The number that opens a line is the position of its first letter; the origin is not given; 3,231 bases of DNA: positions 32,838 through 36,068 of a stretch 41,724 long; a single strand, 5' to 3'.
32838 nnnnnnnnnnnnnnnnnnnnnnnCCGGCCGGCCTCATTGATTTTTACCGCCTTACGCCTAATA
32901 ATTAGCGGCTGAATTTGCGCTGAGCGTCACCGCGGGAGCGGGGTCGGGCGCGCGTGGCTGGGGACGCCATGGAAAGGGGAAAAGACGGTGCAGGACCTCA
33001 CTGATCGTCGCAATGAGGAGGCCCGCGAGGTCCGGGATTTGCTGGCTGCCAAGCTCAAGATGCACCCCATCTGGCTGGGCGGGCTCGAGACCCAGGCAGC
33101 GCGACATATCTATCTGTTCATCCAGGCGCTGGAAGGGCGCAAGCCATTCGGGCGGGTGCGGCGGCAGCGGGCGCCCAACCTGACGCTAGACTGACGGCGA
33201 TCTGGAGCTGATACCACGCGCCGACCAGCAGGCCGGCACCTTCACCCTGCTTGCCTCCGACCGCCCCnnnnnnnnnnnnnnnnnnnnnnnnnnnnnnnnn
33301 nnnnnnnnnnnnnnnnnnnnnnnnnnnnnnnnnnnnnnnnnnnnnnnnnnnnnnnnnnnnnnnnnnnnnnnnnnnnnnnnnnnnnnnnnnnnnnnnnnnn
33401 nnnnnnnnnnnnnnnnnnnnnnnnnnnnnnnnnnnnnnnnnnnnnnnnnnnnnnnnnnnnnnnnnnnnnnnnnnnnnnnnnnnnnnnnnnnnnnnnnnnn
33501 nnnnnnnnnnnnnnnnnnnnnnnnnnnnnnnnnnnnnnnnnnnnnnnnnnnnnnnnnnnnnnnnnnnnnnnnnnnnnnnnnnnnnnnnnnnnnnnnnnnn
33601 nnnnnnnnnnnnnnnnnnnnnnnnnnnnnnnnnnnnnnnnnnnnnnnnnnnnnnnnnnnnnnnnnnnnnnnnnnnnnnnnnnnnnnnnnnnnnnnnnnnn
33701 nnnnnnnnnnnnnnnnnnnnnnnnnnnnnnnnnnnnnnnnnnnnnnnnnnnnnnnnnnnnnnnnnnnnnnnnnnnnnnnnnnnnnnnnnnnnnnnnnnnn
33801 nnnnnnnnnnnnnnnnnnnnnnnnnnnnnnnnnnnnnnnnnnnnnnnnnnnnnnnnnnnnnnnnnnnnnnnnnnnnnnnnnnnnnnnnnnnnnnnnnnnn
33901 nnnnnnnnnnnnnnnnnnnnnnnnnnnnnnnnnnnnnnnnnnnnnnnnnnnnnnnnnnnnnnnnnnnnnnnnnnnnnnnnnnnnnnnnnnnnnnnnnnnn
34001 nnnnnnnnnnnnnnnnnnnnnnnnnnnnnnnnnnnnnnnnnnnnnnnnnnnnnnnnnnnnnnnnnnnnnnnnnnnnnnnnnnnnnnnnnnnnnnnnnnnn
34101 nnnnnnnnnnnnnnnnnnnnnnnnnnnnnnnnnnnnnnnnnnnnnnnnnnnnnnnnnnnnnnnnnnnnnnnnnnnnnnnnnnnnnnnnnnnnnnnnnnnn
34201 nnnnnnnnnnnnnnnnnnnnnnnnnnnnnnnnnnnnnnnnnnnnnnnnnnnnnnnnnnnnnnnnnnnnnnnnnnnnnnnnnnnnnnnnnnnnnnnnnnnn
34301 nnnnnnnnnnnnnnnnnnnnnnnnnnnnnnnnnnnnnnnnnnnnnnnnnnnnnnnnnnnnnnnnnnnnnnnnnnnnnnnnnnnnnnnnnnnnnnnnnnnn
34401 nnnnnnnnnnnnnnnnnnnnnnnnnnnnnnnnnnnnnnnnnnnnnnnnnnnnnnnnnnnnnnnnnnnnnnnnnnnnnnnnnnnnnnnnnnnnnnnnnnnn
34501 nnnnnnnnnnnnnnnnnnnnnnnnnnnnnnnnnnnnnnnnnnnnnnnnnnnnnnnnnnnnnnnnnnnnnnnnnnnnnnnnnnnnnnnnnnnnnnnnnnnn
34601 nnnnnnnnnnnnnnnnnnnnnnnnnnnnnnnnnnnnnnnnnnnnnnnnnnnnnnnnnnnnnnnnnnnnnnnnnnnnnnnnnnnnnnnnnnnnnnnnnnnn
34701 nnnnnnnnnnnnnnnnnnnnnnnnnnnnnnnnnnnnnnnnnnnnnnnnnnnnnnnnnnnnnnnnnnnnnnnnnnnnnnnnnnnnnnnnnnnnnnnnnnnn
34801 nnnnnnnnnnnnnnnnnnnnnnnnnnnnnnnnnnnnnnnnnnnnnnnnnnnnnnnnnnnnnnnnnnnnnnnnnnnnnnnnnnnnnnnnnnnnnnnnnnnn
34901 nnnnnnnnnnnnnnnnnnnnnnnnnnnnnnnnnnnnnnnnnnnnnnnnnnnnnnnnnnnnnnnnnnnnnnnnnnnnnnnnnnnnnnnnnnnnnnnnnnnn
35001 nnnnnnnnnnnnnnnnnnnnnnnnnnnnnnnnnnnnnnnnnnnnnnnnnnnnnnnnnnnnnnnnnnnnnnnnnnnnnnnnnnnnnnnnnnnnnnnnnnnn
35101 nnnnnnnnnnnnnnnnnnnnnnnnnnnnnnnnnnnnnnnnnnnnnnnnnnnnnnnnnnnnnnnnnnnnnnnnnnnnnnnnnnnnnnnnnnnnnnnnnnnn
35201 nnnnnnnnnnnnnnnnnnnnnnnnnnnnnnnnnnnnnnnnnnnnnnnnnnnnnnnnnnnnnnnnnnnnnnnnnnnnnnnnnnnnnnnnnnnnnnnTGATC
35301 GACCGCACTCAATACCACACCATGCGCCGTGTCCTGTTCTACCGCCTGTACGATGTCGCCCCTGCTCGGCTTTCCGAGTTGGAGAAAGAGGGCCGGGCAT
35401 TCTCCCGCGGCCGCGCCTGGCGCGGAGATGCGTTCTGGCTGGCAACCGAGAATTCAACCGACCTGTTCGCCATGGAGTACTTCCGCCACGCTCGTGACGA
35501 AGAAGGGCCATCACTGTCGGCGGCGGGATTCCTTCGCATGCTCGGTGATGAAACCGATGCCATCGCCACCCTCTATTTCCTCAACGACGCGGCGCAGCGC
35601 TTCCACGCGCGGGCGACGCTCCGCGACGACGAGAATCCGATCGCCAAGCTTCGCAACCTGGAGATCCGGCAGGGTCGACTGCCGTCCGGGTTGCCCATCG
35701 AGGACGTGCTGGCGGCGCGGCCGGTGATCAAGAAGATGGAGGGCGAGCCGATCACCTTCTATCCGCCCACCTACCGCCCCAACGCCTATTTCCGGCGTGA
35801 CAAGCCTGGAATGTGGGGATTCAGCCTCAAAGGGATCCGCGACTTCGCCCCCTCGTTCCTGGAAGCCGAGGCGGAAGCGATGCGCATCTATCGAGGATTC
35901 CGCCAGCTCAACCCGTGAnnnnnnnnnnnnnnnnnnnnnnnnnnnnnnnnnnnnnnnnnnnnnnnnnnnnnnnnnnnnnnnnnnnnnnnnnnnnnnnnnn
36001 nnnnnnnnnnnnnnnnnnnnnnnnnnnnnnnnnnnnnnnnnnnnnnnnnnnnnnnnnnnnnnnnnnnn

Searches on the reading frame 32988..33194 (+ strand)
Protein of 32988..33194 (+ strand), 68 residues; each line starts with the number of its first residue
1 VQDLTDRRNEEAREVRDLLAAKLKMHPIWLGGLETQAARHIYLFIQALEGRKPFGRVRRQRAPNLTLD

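Call 74: search_protein_families(library=padloc, proteins=[window:32988-33194:+], max_evalue=0.01)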
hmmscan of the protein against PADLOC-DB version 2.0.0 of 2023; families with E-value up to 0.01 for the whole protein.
window:32988-33194:+ (68 aa): 0 families

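Call 93: search_protein_families(library=ncbifam, proteins=[window:32988-33194:+], max_evalue=0.05)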
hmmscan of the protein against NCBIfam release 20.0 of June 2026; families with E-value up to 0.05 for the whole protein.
window:32988-33194:+ (68 aa): 0 families

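Call 102: search_protein_families(library=phrogs, proteins=[window:32988-33194:+], max_evalue=0.01)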
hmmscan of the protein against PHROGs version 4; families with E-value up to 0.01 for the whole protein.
window:32988-33194:+ (68 aa): 0 families

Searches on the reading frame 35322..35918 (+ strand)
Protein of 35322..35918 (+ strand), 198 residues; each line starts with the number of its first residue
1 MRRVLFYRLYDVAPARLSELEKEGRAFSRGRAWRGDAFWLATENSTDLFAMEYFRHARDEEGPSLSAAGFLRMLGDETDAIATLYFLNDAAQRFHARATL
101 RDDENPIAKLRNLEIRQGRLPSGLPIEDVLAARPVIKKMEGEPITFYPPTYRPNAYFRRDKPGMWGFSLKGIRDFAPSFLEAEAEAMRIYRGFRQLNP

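Call 9: search_protein_families(library=pfam, proteins=[window:35322-35918:+], max_evalue=0.001)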
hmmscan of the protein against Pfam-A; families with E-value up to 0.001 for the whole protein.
window:35322-35918:+ (198 aa): 0 families

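Call 43: search_protein_families(library=pfam, proteins=[window:35322-35918:+], max_evalue=1)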
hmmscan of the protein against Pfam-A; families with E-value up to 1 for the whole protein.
window:35322-35918:+ (198 aa): 0 families

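Call 74: search_protein_families(library=padloc, proteins=[window:35322-35918:+], max_evalue=0.01)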
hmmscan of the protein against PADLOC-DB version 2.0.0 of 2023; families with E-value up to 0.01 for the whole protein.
window:35322-35918:+ (198 aa): 0 families

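Call 93: search_protein_families(library=ncbifam, proteins=[window:35322-35918:+], max_evalue=0.05)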
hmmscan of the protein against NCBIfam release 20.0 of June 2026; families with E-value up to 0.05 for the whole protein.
window:35322-35918:+ (198 aa): 0 families

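Call 101: search_solved_structures(query=A6, max_evalue=10, show_alignments=1)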
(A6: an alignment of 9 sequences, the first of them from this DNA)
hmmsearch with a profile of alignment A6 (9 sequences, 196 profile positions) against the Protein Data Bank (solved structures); distinct sequences matched with E-value up to 10: 4.
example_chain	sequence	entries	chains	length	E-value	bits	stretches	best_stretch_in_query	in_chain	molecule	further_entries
6wig_A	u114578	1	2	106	0.21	14.3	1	107-160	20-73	STENOFOLIA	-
2ayy_A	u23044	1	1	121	1.5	11.5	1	127-173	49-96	Sensor kinase protein rcsC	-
7w6g_A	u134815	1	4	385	1.7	11.3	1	16-70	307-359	3,5,7-trioxododecanoyl-CoA synthase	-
6gw3_A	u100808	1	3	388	1.7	11.3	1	16-70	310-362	3,5,7-trioxododecanoyl-CoA synthase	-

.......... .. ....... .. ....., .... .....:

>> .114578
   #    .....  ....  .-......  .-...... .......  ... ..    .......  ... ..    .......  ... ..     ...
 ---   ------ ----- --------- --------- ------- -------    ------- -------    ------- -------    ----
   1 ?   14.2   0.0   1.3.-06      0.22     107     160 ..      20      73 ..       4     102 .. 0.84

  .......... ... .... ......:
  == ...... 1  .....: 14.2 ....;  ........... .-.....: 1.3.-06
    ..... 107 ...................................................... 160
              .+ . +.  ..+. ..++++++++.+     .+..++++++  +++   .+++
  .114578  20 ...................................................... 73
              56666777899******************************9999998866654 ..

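Call 102: search_protein_families(library=phrogs, proteins=[window:35322-35918:+], max_evalue=0.01)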
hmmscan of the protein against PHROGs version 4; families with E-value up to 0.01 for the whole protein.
window:35322-35918:+ (198 aa): 0 families
